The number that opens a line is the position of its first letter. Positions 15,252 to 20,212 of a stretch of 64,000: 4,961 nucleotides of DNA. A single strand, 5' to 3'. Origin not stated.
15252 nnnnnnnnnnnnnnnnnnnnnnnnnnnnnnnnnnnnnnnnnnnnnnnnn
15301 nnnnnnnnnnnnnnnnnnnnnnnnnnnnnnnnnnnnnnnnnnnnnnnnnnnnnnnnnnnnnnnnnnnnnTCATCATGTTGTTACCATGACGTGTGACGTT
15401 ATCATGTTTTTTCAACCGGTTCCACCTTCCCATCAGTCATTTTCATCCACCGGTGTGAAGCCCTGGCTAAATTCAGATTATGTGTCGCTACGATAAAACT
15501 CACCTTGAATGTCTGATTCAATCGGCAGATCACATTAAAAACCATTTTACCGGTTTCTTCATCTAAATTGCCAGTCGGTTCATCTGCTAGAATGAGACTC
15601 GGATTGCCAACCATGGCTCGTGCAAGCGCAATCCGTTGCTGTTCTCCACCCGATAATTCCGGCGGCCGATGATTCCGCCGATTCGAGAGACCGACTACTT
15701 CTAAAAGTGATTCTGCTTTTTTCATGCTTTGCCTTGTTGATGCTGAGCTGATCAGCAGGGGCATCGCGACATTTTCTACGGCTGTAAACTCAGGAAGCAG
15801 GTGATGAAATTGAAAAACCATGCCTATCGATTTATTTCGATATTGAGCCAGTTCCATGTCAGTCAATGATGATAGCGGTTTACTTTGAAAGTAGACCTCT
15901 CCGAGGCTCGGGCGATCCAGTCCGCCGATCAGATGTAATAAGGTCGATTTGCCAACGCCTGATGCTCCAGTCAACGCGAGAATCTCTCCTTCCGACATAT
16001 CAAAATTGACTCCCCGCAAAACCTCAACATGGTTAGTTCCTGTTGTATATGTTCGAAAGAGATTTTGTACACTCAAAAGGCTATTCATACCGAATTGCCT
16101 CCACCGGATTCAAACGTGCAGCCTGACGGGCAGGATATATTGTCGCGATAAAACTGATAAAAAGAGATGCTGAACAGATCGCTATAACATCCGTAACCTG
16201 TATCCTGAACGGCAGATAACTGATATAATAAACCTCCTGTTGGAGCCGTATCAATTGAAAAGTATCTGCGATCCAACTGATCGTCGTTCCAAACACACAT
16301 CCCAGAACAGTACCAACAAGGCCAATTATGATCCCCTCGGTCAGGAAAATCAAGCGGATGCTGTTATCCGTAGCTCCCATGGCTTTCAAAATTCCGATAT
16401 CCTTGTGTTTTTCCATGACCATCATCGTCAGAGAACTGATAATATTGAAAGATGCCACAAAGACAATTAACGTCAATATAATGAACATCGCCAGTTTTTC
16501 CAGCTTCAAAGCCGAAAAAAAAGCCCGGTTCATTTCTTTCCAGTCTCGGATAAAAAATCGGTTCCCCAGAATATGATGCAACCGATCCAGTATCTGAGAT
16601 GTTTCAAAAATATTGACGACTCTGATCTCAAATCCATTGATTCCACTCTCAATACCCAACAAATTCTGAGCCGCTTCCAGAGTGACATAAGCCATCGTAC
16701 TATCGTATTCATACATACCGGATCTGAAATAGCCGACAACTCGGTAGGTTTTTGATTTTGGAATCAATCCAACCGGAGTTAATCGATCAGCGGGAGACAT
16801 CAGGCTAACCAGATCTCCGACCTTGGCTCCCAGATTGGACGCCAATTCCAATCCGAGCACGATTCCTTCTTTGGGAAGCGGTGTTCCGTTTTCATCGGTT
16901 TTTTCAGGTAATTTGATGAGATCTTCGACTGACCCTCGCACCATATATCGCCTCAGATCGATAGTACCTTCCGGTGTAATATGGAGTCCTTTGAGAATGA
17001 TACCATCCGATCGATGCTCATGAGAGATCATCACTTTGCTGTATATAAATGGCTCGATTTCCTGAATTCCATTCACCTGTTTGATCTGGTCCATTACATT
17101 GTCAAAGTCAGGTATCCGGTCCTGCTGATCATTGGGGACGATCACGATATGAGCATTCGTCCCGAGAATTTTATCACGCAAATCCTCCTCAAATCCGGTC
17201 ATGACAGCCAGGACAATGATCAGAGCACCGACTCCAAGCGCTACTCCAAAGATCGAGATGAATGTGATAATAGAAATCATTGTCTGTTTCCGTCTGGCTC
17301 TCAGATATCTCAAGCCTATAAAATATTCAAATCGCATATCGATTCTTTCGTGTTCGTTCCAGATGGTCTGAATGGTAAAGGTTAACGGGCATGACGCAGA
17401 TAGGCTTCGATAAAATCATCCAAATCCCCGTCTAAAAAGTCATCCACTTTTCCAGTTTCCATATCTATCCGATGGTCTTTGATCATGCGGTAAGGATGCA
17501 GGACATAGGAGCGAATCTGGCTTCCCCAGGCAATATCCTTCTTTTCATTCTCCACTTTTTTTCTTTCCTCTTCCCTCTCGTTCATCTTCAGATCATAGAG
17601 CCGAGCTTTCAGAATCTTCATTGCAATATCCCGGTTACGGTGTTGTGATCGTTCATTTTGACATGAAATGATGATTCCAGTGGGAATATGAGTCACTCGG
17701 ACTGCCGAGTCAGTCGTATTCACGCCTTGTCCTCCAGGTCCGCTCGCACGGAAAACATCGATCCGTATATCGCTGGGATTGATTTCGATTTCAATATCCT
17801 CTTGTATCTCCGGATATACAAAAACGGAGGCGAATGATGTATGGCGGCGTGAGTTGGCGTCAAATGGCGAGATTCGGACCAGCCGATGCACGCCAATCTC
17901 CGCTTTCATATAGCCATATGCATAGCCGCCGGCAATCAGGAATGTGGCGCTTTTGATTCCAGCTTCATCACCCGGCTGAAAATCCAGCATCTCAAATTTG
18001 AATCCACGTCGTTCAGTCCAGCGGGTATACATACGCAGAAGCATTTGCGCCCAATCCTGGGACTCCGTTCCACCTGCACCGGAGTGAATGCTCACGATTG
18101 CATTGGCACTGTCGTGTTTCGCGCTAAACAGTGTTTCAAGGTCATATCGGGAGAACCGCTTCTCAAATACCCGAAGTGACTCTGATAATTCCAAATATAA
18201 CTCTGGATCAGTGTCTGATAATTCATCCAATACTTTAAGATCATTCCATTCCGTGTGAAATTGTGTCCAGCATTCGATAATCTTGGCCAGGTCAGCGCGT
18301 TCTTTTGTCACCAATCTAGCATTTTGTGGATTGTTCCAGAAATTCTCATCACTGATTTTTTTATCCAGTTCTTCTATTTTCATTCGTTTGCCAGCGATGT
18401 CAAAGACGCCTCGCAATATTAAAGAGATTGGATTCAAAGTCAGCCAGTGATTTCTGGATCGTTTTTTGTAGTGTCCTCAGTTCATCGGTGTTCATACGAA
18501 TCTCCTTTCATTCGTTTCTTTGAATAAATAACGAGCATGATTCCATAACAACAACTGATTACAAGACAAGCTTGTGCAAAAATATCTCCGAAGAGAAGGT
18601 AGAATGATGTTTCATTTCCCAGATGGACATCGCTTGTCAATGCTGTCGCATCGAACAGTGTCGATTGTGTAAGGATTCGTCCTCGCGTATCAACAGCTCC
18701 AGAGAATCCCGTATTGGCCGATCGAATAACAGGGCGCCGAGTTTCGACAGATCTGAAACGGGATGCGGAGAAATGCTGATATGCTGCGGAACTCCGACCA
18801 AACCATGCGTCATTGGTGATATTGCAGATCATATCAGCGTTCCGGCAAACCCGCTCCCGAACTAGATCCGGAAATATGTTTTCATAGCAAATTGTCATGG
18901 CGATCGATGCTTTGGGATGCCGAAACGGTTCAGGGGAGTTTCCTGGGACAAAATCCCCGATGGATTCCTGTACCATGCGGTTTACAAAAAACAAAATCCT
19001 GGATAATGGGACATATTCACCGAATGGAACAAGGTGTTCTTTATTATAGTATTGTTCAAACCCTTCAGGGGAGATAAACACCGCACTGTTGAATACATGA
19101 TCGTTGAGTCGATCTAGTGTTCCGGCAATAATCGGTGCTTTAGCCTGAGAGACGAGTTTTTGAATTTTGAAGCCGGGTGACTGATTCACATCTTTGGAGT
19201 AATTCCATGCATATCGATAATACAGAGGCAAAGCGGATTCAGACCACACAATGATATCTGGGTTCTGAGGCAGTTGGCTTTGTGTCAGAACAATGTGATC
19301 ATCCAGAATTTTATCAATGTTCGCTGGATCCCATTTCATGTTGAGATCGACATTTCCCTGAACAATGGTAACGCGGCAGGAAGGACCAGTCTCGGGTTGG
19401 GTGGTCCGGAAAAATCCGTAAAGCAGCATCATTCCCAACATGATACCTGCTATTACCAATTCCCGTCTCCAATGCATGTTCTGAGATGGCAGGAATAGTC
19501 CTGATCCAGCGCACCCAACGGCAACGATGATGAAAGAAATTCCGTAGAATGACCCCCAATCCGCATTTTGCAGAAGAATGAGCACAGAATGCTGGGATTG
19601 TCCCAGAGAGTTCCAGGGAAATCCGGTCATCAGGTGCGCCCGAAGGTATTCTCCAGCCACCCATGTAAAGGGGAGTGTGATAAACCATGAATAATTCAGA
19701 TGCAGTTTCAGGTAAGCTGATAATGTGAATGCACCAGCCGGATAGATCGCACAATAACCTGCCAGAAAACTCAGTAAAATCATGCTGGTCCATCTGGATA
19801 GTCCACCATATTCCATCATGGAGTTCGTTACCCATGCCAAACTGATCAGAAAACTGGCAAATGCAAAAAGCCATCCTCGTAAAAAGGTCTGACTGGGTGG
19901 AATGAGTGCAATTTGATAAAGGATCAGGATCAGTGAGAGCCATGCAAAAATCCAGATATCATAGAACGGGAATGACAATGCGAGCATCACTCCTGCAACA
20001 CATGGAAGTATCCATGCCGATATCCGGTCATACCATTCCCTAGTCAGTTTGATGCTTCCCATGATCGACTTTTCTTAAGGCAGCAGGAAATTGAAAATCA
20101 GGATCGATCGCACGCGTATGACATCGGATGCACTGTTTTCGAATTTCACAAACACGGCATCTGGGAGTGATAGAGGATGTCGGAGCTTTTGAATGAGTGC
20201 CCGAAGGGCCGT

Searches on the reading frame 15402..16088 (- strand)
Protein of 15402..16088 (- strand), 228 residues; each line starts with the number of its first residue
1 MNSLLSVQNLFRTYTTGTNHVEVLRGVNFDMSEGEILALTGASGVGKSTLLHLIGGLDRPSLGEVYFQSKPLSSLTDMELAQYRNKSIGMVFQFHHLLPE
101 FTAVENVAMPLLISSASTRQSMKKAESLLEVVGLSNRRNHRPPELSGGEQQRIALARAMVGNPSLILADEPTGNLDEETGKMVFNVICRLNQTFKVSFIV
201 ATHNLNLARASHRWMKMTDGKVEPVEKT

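Call 42: search_protein_families(library=pfam, proteins=[window:15402-16088:-], max_evalue=0.00001)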
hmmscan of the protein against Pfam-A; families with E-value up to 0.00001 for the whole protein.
window:15402-16088:- (228 aa): 1 family
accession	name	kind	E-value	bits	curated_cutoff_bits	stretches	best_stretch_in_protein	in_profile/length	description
PF00005.33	ABC_tran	-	1e-34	120.5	25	1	24-172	1-136/137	ABC transporter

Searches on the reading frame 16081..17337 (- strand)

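Call 42: search_protein_families(library=pfam, proteins=[window:16081-17337:-], max_evalue=0.00001)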
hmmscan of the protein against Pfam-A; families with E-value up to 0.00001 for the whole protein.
window:16081-17337:- (418 aa): 2 families
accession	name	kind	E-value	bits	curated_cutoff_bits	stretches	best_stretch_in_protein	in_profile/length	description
PF02687.27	FtsX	-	4.5e-23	82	25.5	1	286-411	2-120/120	FtsX-like permease C-terminal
PF12704.14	MacB_PCD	-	9.7e-13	49.3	27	1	25-234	1-185/207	MacB-like periplasmic core domain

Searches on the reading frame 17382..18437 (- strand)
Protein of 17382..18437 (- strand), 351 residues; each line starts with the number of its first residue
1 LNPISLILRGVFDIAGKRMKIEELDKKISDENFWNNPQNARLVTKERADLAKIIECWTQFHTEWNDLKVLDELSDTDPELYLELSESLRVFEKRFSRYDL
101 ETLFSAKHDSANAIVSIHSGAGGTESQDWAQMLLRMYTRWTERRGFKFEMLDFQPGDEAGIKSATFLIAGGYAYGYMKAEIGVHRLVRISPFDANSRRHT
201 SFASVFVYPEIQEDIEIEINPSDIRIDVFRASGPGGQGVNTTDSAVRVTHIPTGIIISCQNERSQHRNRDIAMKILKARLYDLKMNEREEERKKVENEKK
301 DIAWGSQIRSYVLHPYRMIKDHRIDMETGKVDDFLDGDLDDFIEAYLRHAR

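Call 42: search_protein_families(library=pfam, proteins=[window:17382-18437:-], max_evalue=0.00001)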
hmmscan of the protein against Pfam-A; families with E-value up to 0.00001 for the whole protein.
window:17382-18437:- (351 aa): 2 families
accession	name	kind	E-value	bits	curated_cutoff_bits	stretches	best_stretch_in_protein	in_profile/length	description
PF03462.23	PCRF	-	1.1e-58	198.7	24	1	19-205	3-194/194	PCRF domain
PF00472.26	RF-1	-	1.6e-45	154.2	35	1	213-323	1-116/116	RF-1 domain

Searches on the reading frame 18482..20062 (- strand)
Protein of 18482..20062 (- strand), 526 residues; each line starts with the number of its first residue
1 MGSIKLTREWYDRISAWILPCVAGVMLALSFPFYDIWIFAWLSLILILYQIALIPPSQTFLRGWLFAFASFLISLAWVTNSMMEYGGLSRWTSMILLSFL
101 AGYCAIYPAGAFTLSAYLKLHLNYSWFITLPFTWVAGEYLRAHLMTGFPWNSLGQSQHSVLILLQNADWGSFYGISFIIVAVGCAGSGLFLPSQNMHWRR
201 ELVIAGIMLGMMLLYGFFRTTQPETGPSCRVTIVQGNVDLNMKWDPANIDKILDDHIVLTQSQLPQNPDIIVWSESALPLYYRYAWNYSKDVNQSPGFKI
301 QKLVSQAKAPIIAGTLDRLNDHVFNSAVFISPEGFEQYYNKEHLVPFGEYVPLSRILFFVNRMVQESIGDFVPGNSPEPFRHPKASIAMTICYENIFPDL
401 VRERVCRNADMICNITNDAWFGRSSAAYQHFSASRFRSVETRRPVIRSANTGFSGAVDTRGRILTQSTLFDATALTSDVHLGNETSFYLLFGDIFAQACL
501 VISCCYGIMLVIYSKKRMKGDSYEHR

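Call 42: search_protein_families(library=pfam, proteins=[window:18482-20062:-], max_evalue=0.00001)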
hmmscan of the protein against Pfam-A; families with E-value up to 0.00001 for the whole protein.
window:18482-20062:- (526 aa): 2 families
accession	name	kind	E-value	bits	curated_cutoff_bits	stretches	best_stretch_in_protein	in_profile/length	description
PF20154.4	LNT_N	-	2.7e-34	119.1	27.1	1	23-185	1-159/159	Apolipoprotein N-acyltransferase N-terminal domain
PF00795.27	CN_hydrolase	-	1.2e-26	94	23.2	1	230-482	1-249/256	Carbon-nitrogen hydrolase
